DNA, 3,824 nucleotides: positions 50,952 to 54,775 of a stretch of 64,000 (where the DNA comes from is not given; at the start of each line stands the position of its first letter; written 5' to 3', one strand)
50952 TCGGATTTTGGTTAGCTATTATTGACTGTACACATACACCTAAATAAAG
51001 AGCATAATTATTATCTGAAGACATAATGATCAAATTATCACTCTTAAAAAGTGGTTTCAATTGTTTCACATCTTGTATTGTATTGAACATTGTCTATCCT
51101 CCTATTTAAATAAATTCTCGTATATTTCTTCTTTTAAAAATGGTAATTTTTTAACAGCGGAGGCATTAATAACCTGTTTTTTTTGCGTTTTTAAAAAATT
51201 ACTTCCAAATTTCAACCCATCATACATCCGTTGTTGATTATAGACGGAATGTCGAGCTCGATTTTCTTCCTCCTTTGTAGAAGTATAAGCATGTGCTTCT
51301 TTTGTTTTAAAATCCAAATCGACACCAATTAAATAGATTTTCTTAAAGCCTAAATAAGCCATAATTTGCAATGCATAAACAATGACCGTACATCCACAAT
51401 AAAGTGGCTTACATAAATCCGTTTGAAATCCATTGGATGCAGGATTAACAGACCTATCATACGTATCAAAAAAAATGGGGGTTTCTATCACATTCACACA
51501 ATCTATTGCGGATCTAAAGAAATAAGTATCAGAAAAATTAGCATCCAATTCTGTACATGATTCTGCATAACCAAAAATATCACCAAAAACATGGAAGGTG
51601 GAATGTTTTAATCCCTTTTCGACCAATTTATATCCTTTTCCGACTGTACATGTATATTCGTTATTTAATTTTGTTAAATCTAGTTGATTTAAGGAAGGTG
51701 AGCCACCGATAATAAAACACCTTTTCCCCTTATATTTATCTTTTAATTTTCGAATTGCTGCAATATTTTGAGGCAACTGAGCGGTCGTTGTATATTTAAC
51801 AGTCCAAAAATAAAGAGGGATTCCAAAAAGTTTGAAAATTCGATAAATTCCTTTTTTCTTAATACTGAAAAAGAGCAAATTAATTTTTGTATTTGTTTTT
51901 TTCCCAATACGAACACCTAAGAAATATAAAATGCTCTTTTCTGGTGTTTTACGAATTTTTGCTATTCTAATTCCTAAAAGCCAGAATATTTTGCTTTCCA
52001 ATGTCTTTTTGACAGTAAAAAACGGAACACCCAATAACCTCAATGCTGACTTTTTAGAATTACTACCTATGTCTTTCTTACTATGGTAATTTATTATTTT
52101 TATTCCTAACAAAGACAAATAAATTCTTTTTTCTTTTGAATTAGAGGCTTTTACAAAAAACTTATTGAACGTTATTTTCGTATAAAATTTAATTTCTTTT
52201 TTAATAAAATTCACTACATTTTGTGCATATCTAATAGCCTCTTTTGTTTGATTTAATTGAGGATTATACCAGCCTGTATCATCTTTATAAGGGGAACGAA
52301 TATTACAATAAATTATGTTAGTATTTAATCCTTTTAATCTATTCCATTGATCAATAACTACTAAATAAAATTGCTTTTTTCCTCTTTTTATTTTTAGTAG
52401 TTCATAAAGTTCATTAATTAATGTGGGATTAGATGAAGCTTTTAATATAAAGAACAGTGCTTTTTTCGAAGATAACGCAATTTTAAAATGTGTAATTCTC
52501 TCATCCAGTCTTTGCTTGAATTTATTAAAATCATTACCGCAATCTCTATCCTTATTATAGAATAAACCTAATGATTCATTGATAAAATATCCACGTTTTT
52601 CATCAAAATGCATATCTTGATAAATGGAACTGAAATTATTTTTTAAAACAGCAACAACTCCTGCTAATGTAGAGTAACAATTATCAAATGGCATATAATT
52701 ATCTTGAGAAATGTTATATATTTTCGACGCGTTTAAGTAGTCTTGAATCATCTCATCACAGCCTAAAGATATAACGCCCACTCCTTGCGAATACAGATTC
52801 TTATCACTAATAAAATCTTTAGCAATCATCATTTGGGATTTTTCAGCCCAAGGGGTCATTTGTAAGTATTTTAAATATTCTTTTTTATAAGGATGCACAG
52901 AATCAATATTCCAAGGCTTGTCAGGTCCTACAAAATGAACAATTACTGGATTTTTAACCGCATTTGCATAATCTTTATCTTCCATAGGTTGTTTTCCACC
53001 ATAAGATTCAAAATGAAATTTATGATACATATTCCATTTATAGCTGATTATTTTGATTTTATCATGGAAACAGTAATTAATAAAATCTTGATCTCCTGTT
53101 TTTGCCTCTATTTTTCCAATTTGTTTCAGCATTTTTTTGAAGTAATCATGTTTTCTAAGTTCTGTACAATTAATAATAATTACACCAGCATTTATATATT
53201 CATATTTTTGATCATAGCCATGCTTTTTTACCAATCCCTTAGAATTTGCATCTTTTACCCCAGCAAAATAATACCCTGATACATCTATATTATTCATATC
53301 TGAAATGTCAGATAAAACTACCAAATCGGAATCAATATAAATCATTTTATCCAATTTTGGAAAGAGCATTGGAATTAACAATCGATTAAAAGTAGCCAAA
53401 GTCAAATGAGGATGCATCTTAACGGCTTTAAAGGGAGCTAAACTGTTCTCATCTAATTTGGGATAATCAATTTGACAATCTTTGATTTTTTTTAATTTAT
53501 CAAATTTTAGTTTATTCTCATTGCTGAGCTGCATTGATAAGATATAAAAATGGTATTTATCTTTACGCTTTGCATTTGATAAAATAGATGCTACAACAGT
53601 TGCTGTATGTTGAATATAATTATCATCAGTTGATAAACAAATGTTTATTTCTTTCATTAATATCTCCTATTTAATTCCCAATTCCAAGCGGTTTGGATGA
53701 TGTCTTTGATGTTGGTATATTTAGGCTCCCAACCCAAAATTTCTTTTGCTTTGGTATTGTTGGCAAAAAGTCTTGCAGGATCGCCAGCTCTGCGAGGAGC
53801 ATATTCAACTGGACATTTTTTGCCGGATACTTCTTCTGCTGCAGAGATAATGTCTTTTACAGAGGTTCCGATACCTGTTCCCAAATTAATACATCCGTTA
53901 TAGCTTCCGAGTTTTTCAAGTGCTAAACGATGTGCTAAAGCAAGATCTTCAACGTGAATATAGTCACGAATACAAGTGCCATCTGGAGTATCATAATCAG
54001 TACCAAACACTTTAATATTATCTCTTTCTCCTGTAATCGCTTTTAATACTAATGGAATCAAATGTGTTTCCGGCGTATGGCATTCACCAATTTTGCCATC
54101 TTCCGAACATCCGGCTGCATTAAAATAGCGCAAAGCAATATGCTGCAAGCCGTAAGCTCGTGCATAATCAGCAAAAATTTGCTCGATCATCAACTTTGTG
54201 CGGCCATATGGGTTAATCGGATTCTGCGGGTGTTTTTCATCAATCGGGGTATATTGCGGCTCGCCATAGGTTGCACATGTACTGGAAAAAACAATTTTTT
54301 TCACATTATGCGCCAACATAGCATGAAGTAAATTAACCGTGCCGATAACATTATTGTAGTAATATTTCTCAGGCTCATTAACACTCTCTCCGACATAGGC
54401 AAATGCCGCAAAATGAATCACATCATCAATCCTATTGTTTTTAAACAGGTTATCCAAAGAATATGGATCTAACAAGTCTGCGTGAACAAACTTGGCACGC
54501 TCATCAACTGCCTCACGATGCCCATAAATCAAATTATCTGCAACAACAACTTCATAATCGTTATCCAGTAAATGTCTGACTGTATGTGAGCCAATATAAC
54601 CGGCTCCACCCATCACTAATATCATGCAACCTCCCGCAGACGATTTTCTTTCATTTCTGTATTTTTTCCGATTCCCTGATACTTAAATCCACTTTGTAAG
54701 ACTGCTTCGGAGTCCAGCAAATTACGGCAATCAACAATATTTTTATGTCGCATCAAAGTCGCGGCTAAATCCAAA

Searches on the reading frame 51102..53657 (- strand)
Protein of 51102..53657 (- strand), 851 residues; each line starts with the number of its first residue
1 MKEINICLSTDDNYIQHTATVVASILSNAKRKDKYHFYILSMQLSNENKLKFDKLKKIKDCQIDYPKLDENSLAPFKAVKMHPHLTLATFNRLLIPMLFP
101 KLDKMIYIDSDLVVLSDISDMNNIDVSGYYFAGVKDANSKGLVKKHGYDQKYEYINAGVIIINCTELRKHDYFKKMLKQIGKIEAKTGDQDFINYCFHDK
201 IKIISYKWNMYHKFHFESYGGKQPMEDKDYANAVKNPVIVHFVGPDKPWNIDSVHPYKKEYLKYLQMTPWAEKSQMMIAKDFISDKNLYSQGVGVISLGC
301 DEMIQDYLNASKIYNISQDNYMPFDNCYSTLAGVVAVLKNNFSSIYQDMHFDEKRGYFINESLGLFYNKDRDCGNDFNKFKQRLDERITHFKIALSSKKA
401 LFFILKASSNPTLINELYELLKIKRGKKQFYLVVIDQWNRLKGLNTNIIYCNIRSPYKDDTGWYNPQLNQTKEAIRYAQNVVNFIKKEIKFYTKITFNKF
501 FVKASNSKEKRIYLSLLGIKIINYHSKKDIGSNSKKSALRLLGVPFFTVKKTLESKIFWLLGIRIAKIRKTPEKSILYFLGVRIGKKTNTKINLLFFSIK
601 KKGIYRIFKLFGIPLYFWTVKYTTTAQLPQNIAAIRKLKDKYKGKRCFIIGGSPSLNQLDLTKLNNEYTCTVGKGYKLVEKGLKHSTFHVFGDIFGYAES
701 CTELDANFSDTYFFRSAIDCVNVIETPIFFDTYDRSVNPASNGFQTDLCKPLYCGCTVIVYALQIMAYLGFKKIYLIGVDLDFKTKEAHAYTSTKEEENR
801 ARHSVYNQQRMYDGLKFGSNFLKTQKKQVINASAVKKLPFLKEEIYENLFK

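Call 5: search_protein_families(library=pfam, proteins=[window:51102-53657:-])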
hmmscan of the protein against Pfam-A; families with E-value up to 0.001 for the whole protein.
window:51102-53657:- (851 aa): 3 families
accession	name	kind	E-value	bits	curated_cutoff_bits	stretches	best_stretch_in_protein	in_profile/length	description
PF01501.26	Glyco_transf_8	-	1.5e-44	152.9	24.3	1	5-250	1-250/253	Glycosyl transferase family 8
PF01973.23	MptE-like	-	2.1e-11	44.4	34.6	1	625-784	4-169/171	6-hydroxymethylpterin diphosphokinase MptE-like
PF18404.7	Glyco_transf_24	-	4.7e-07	29.9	25.7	1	10-139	8-133/268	Glucosyltransferase 24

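Call 56: search_protein_families(library=ncbifam, proteins=[window:51102-53657:-], max_evalue=0.00001)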
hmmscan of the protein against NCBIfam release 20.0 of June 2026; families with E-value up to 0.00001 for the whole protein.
window:51102-53657:- (851 aa): 1 family
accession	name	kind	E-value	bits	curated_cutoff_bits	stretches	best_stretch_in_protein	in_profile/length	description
NF011718.0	PRK15171.1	equivalog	1.7e-20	73.5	461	1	3-276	27-299/337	lipopolysaccharide 3-alpha-galactosyltransferase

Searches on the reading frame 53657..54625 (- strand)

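Call 5: search_protein_families(library=pfam, proteins=[window:53657-54625:-])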
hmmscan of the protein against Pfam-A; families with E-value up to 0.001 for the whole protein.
window:53657-54625:- (322 aa): 8 families
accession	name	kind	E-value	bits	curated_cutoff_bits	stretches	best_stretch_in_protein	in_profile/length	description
PF01370.27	Epimerase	-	3.4e-63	213.7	20.9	1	2-239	1-228/240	NAD dependent epimerase/dehydratase family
PF16363.11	GDP_Man_Dehyd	-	1.1e-60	206.2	27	1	3-304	1-324/332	GDP-mannose 4,6 dehydratase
PF01073.25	3Beta_HSD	-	5.3e-16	58.9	22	1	3-150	1-156/280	3-beta hydroxysteroid dehydrogenase/isomerase family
PF04321.23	RmlD_sub_bind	-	2.1e-15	57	27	1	2-154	3-139/287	RmlD substrate binding domain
PF02719.21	Polysacc_synt_2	-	8.5e-14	51.8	20.2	1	2-172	1-173/293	Polysaccharide biosynthesis protein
PF13460.12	NAD_binding_10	-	4.3e-09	36.9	27.2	1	6-148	1-128/184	NAD(P)H-binding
PF07993.18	NAD_binding_4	-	1.3e-08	34.8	20.1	1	41-184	60-222/258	Male sterility protein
PF05368.20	NmrA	-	2.5e-06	27.7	27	1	2-117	5-108/298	NmrA-like family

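Call 56: search_protein_families(library=ncbifam, proteins=[window:53657-54625:-], max_evalue=0.00001)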
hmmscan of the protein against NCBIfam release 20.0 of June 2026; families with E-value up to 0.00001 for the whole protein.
window:53657-54625:- (322 aa): 24 families
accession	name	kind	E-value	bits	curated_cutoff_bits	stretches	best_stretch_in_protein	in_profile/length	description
TIGR01179.1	galE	equivalog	6.2e-131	436.1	262.3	1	1-320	1-328/332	UDP-glucose 4-epimerase GalE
NF007956.0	PRK10675.1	subfamily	4e-79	266.2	394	1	2-317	3-329/338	UDP-glucose 4-epimerase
TIGR01181.1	dTDP_gluc_dehyt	equivalog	7.3e-43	146.8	365.1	1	2-319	2-313/321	dTDP-glucose 4,6-dehydratase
TIGR04180.1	EDH_00030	hypoth_equivalog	4.5e-36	124.4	475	1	2-303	1-296/297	NAD-dependent 4,6-dehydratase LegB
TIGR02197.1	heptose_epim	equivalog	1.1e-33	116.8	274.6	1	2-277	1-270/316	ADP-glyceromanno-heptose 6-epimerase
NF007490.0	PRK10084.1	subfamily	2e-23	82.9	649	2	2-103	3-111/361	dTDP-glucose 4,6-dehydratase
NF007582.0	PRK10217.1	equivalog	6.6e-21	74.8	698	1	2-249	4-252/355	dTDP-glucose 4,6-dehydratase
NF047922.1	GDPFucSynFcl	equivalog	2e-20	73.5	500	1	2-320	5-304/308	GDP-L-fucose synthase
NF043036.1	ErythonDh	equivalog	2.2e-19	69.8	325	1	2-157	3-166/321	D-erythronate dehydrogenase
NF011728.1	PRK15181.1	equivalog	4.2e-19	68.7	760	1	3-319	19-339/348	Vi polysaccharide biosynthesis UDP-N-acetylglucosaminuronic acid C-4 epimerase TviC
TIGR03466.1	HpnA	hypoth_equivalog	2.9e-18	65.8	367.65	1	2-163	3-163/327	hopanoid-associated sugar epimerase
NF008360.0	PRK11150.1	equivalog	4.2e-18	65.6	452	1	1-276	1-262/310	ADP-glyceromanno-heptose 6-epimerase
TIGR01472.1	gmd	equivalog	7e-15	55.1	415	1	9-170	10-185/342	GDP-mannose 4,6-dehydratase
TIGR01214.1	rmlD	equivalog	8.6e-15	54.6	224.05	1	2-155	2-139/285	dTDP-4-dehydrorhamnose reductase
TIGR02622.1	CDP_4_6_dhtase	equivalog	1.1e-14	54.3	278.45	1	39-316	47-329/352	CDP-glucose 4,6-dehydratase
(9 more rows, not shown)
